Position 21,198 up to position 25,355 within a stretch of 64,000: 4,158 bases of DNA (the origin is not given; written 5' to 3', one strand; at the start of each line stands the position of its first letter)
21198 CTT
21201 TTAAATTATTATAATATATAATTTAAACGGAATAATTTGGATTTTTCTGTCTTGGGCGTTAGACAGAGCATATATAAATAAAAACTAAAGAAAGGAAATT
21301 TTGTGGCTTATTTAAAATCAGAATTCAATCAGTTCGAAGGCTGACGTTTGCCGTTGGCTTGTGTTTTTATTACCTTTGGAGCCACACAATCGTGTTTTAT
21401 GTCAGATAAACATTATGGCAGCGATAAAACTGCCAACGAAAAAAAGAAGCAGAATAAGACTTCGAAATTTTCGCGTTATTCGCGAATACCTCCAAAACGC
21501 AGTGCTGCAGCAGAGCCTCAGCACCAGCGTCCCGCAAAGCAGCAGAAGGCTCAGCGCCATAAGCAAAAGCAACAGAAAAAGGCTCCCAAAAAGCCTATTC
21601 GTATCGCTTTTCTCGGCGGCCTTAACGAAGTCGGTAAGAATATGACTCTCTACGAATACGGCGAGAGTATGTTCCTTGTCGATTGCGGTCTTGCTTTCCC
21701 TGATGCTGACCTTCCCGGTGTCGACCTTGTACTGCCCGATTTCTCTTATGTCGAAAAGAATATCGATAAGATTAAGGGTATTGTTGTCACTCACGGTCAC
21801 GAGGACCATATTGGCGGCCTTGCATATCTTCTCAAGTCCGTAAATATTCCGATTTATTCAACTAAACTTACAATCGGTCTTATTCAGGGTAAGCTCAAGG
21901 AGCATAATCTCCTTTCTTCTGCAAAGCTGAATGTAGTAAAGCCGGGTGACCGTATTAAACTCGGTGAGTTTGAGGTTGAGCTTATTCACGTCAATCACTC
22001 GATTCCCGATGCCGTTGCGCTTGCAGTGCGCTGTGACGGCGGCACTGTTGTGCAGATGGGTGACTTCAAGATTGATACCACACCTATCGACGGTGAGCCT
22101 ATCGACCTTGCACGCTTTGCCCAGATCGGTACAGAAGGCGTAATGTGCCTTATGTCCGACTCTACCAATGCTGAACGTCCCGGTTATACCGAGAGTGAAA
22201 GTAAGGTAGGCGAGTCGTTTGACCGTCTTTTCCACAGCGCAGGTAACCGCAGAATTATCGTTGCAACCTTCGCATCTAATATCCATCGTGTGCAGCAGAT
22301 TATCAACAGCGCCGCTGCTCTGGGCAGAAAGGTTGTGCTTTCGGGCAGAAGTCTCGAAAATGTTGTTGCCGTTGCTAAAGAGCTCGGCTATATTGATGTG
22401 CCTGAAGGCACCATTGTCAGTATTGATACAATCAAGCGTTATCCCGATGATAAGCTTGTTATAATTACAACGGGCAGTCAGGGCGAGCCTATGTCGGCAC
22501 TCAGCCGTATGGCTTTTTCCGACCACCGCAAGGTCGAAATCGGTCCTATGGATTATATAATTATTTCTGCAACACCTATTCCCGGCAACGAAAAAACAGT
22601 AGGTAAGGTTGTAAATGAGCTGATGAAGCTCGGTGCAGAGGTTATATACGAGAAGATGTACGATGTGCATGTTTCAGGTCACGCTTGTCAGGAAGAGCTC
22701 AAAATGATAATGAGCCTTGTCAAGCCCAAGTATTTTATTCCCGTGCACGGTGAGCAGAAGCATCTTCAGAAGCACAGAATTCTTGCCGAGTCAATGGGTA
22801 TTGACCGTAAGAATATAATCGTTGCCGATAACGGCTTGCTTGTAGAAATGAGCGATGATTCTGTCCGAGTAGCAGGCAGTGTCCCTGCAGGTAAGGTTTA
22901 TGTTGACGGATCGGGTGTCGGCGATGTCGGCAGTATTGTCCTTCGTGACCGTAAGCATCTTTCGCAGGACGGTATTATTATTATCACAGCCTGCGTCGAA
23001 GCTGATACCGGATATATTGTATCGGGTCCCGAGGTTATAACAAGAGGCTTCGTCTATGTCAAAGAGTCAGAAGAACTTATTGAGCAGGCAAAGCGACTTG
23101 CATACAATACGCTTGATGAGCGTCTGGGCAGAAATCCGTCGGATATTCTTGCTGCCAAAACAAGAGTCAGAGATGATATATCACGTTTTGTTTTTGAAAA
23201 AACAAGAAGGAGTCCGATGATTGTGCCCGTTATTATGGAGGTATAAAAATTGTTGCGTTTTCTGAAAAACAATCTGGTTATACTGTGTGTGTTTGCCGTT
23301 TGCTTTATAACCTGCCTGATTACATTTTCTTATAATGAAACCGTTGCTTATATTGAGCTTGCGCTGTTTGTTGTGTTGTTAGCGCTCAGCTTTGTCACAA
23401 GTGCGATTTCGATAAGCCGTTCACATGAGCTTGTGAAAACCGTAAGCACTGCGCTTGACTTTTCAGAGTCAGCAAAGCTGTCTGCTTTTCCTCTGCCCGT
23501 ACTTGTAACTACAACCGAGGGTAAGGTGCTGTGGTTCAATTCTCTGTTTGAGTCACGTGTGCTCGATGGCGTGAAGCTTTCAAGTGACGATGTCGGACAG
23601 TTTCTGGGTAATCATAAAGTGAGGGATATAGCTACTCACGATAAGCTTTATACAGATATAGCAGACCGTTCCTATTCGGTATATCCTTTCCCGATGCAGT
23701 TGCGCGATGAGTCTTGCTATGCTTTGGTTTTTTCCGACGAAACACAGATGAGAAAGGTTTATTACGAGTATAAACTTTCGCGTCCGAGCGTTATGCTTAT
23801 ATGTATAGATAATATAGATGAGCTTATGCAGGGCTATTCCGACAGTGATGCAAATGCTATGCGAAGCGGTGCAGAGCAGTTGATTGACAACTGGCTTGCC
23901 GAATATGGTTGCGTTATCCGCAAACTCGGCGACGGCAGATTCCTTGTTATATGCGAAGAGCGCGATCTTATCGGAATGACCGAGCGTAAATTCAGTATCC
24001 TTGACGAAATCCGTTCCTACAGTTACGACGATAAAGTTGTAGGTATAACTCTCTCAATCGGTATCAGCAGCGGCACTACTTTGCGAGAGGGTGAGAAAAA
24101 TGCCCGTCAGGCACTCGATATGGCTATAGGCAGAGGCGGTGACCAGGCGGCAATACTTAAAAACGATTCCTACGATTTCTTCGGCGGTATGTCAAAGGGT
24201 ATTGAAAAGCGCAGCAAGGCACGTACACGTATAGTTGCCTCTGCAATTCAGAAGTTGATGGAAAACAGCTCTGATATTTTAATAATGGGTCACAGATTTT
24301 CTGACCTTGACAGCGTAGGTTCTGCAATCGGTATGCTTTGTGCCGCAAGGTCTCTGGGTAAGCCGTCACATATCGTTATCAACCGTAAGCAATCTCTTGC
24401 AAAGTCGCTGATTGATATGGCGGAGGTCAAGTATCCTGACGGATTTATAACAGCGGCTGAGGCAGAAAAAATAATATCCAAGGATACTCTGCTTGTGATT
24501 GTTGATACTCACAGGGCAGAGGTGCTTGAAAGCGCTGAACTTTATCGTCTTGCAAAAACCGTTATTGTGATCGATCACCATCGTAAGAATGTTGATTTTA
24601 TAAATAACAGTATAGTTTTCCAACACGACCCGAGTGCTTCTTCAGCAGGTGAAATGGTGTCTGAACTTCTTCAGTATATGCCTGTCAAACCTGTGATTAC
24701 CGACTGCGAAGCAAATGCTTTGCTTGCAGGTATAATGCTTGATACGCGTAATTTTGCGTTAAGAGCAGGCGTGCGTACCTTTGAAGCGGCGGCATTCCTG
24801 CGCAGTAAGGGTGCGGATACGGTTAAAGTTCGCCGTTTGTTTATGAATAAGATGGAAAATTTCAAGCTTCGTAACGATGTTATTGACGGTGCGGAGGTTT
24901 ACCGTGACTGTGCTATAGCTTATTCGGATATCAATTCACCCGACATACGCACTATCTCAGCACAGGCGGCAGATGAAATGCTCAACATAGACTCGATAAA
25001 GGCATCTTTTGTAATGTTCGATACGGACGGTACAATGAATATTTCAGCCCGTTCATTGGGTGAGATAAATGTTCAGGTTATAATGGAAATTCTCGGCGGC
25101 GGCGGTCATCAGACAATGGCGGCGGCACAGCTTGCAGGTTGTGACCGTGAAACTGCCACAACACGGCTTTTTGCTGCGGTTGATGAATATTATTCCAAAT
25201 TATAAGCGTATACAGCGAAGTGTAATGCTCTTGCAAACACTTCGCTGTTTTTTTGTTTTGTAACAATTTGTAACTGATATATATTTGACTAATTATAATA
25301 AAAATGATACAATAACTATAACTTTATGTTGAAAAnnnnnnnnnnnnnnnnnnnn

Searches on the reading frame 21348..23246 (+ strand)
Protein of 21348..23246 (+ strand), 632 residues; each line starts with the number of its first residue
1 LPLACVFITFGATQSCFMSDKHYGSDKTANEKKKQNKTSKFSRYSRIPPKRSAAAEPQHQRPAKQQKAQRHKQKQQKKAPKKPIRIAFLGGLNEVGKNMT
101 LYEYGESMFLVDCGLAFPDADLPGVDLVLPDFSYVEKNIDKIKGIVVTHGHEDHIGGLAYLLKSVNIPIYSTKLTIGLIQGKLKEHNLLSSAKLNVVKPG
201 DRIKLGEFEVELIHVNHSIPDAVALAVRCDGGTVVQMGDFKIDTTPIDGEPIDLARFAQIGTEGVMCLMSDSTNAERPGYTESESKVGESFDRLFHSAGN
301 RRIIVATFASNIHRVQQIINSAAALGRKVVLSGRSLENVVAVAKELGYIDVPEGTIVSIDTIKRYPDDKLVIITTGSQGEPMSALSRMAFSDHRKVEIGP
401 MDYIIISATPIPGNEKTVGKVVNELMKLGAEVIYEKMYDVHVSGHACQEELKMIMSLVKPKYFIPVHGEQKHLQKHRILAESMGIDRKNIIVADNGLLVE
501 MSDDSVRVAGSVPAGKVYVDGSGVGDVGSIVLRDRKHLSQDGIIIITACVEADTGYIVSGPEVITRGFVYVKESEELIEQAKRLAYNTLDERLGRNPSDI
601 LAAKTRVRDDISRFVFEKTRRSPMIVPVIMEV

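Call 53: search_protein_families(library=ncbifam, max_evalue=1e-8, proteins=[window:21348-23246:+])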
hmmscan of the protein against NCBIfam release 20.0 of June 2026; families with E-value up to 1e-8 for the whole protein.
window:21348-23246:+ (632 aa): 4 families
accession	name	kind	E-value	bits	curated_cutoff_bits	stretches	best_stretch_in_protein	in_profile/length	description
NF047419.1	RNase_J1_RnjA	exception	5.4e-213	708.6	820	1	85-632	3-549/549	ribonuclease J1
TIGR00649.1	MG423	subfamily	3.7e-184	613.1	400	1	84-630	1-546/546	RNase J family beta-CASP ribonuclease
TIGR03675.1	arCOG00543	equivalog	9e-16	57.2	580.2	1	73-179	164-267/631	beta-CASP ribonuclease aCPSF1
NF012229.1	bla_class_B_core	domain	4.9e-11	43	100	1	135-216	45-128/139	metallo-beta-lactamase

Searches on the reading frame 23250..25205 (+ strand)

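Call 53: search_protein_families(library=ncbifam, max_evalue=1e-8, proteins=[window:23250-25205:+])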
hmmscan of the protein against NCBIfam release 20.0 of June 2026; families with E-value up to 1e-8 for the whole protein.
window:23250-25205:+ (651 aa): 2 families
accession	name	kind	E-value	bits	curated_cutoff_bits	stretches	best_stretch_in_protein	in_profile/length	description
NF011110.0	PRK14538.1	equivalog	2.6e-92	310.3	707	1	162-641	188-675/838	putative bifunctional signaling protein/50S ribosomal protein L9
NF041569.1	A-tRNAntase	equivalog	2.1e-10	39.5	1440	1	346-628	5-285/880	A-adding tRNA nucleotidyltransferase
